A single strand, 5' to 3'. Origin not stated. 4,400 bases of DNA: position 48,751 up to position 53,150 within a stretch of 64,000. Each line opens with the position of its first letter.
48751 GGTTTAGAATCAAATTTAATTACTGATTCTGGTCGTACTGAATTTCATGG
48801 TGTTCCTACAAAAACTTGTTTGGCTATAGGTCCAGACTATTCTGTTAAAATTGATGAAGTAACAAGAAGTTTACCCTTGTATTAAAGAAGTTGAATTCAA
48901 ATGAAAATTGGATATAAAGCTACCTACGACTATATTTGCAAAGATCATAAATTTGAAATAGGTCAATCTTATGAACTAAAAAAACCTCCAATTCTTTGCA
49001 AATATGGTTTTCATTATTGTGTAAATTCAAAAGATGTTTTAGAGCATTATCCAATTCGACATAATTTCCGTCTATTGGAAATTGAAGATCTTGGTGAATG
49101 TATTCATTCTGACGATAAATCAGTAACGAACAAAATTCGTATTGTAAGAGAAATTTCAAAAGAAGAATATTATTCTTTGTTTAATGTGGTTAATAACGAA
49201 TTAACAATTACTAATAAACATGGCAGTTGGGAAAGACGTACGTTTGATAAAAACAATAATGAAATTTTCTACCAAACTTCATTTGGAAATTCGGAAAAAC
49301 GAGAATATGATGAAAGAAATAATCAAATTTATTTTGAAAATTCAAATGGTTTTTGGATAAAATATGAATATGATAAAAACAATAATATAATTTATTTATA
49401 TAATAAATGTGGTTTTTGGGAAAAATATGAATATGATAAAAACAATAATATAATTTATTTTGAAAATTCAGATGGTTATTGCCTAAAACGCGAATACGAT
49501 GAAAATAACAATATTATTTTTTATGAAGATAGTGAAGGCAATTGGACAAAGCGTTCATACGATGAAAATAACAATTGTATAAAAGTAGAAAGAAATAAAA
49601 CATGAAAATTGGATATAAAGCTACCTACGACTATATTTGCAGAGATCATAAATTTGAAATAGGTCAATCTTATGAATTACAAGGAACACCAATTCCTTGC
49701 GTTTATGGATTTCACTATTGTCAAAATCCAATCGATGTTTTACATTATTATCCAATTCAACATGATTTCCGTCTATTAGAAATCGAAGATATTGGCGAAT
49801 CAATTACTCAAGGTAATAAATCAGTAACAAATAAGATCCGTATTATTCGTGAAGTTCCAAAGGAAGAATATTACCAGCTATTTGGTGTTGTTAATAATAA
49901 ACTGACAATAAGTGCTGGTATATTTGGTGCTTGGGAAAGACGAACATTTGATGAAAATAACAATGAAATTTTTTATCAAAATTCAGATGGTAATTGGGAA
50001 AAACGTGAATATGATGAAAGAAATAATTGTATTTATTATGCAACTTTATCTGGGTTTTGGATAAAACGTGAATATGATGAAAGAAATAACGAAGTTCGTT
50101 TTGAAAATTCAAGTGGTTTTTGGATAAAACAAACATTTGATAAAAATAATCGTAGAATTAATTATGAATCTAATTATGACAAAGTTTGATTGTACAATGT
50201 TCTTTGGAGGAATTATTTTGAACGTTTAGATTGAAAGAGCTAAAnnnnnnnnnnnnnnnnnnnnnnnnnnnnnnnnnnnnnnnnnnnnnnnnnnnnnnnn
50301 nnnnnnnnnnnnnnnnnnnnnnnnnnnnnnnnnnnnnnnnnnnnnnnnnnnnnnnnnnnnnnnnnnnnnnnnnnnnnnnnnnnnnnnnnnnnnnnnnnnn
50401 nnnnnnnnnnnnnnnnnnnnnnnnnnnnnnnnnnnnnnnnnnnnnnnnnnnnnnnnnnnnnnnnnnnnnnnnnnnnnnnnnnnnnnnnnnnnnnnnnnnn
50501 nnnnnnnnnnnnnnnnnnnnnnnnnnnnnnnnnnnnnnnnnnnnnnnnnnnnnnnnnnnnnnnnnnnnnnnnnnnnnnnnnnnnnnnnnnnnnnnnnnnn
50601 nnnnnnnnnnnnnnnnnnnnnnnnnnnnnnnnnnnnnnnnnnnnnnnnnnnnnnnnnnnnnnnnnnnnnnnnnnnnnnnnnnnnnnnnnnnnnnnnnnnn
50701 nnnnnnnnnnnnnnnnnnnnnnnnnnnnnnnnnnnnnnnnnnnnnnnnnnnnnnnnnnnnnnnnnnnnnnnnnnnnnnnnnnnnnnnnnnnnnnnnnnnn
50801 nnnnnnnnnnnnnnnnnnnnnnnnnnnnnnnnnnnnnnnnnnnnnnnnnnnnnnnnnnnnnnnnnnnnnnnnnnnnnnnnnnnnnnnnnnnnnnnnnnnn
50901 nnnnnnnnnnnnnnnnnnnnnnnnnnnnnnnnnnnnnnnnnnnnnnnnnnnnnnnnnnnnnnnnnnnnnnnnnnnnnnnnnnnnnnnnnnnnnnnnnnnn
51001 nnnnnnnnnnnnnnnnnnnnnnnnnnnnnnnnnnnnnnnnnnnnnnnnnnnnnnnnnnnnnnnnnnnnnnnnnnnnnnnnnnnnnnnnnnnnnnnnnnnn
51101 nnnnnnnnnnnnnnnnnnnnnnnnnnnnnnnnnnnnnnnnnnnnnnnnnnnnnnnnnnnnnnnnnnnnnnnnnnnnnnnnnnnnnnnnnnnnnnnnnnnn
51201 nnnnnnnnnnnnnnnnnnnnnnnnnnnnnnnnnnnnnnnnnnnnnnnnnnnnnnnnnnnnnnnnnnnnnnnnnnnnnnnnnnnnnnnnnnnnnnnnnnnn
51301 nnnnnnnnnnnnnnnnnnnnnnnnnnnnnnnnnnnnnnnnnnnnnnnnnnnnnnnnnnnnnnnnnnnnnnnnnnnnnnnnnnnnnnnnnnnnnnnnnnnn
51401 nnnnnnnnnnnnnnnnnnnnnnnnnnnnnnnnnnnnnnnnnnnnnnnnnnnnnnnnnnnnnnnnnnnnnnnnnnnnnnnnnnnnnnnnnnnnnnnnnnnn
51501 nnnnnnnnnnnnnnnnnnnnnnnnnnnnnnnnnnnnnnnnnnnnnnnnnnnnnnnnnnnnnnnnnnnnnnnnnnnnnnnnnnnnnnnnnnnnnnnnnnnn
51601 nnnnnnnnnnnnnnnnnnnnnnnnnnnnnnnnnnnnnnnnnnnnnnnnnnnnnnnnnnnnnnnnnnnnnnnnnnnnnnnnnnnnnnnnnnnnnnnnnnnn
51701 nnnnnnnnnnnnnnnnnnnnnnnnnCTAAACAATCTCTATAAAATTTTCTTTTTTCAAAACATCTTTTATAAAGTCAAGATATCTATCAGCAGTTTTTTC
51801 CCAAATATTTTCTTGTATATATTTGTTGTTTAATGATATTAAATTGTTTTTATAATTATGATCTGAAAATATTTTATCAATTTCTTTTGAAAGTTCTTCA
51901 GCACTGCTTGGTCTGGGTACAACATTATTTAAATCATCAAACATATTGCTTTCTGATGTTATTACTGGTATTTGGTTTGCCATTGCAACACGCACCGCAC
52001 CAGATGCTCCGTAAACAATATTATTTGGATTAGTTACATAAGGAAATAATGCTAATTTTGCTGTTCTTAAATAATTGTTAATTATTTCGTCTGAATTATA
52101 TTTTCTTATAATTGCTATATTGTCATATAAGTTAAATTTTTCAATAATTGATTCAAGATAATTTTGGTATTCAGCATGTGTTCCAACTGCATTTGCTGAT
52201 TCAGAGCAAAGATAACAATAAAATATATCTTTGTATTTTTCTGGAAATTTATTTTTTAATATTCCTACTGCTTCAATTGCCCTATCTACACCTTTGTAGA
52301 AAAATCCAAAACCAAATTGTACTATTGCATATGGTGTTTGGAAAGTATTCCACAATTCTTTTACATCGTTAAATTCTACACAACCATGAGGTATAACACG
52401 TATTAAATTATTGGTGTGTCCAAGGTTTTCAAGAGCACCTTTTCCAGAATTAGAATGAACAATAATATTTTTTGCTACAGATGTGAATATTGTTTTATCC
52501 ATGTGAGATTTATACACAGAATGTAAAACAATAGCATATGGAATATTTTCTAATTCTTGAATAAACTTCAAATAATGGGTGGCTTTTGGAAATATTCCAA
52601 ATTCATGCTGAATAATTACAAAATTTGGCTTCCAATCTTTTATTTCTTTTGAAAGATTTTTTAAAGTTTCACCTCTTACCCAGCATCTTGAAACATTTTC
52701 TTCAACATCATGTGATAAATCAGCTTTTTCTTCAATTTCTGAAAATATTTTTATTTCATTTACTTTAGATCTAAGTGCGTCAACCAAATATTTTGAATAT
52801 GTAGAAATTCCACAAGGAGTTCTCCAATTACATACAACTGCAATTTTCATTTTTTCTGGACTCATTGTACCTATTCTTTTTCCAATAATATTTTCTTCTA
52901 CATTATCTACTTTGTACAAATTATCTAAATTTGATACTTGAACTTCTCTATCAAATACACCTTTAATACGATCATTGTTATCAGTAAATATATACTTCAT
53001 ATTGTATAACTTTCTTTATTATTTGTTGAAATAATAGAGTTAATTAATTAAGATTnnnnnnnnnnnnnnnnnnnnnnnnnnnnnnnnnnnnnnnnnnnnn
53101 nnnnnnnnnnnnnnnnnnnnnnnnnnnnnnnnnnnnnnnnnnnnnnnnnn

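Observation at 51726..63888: Virion-surface glycan modification cluster with two sulfotransferase-like genes, glycosyltransferases (GT4-like, GT9-like), a methyltransferase, a pyruvyl-transferase-like protein and paralogous fibre-like structural proteins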

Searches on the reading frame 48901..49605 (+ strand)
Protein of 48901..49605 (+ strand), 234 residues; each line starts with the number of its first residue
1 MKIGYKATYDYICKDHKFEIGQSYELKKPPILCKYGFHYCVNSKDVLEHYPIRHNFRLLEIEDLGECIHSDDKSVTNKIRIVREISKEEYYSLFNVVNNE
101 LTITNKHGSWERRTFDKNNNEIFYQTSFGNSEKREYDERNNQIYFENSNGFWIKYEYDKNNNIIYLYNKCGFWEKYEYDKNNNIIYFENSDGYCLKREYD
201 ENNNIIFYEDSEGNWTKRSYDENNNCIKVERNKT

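Call 7: search_protein_families(library=pfam, max_evalue=0.1, proteins=[window:48901-49605:+])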
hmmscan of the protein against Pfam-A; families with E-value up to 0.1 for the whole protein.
window:48901-49605:+ (234 aa): 3 families
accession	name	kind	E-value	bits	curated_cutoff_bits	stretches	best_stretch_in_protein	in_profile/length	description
PF24703.2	DUF7666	-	2.9e-18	66.6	27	1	4-91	3-93/95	Domain of unknown function (DUF7666)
PF06004.18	DUF903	-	0.0091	16.3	27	0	198-214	19-35/49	Bacterial protein of unknown function (DUF903)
PF05593.20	RHS_repeat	-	0.05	14.5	22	0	199-228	1-30/38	RHS Repeat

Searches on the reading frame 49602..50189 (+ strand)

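Call 7: search_protein_families(library=pfam, max_evalue=0.1, proteins=[window:49602-50189:+])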
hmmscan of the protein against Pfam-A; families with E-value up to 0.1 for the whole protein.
window:49602-50189:+ (195 aa): 1 family
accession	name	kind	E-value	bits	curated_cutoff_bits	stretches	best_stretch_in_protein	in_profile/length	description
PF24703.2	DUF7666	-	4.3e-19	69.2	27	1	4-90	3-92/95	Domain of unknown function (DUF7666)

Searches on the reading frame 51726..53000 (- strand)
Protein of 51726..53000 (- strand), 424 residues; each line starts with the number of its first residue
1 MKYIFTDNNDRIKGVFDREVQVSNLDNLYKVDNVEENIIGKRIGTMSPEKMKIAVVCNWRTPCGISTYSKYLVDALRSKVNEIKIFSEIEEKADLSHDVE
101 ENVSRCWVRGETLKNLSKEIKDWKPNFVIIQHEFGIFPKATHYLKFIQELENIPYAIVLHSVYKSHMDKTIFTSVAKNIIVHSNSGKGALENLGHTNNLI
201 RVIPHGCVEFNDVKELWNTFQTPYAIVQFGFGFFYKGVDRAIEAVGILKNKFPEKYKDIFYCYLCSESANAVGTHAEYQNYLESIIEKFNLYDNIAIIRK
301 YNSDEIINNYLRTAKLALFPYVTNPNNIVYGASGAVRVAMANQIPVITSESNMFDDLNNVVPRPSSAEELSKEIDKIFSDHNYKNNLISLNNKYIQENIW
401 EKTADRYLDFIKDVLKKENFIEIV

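Call 6: search_protein_families(library=pfam, max_evalue=0.1, proteins=[window:51726-53000:-])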
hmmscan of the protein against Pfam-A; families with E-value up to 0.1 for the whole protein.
window:51726-53000:- (424 aa): 4 families
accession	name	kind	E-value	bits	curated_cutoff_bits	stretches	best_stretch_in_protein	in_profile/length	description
PF00534.26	Glycos_transf_1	-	8.4e-08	32.4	26.4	1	221-388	13-166/172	Glycosyl transferases group 1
PF13692.12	Glyco_trans_1_4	-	7.8e-05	23.4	27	1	271-380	38-142/142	Glycosyl transferases group 1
PF12417.13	DUF3669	-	0.044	14.1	22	0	393-418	40-65/66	Zinc finger protein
PF22766.2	ZW10_C2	-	0.051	14.1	27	0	352-397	65-110/152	ZW10 C-terminal helical domain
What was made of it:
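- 51726..53000 (-): GT-B glycosyltransferase (Glycos_transf_1, 'GT4-like'), 424 aa. Pfam PF00534, E 8e-8, 32.4 bits against gathering score 26.4 (call 6).
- On CAZy GT4-type retaining GT-B (51726-53000): 32.4 bits against gathering score 26.4 (call 6).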

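Call 9: search_protein_families(library=phrogs, max_evalue=0.01, proteins=[window:51726-53000:-])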
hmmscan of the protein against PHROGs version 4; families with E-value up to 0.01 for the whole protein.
window:51726-53000:- (424 aa): 1 family
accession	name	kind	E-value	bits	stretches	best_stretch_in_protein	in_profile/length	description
phrog_2170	-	moron, auxiliary metabolic gene and host takeover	1.1e-05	25.7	1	50-309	2-251/374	glycosyltransferase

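Call 13: search_protein_families(library=ncbifam, max_evalue=0.01, proteins=[window:51726-53000:-])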
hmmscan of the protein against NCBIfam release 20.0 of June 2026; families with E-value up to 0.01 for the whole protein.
window:51726-53000:- (424 aa): 2 families
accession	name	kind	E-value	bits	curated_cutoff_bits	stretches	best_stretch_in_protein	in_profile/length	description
TIGR04005.1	wcaL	equivalog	0.0045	15.9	537.6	0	277-349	263-334/406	colanic acid biosynthesis glycosyltransferase WcaL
NF038255.1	exopoly_VpsD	equivalog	0.0063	15.4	300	0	276-402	246-371/381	VpsD family glycosyltransferase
